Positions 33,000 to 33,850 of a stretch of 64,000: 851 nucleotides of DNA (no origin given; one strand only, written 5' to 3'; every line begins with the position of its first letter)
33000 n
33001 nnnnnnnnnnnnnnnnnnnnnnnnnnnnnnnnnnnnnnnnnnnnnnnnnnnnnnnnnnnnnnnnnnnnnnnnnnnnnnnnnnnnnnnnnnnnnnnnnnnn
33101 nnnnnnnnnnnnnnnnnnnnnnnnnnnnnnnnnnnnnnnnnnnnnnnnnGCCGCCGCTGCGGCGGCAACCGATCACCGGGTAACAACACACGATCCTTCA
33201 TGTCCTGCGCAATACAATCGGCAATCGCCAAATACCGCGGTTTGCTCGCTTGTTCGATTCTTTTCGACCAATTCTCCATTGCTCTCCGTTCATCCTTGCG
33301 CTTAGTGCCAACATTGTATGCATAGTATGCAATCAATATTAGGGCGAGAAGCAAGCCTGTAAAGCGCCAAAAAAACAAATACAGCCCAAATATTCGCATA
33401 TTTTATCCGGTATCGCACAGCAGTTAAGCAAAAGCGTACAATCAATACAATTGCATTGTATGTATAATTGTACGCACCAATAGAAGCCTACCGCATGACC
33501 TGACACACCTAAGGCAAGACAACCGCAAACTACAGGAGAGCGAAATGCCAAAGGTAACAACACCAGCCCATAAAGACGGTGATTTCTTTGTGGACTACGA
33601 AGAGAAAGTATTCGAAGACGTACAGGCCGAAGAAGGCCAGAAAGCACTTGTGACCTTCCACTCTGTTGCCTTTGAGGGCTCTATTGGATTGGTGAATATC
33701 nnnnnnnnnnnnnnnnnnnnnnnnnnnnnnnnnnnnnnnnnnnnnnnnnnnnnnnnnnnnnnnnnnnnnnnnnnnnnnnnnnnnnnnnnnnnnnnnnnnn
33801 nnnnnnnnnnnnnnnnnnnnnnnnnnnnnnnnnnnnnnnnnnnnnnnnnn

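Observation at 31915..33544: Nit1C cluster paired with a divergent MocR (PLP-sensor) regulator and a nested TACAAT palindrome instead of a sigma-54 activator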

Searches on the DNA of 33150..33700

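Call 52: search_rna_families(source=window, start=33150, end=33700, threshold=evalue, max_evalue=1)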
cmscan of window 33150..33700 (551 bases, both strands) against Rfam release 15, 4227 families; matches with E-value up to 1: 1.
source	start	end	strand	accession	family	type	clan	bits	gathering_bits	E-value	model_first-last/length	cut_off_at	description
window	33498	33547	+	RF03012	Mu-gpT-DE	Gene; sRNA;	-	15.5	49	0.8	1-53/53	no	Mu-gpT-DE RNA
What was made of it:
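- No Rfam family matches (call 52).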
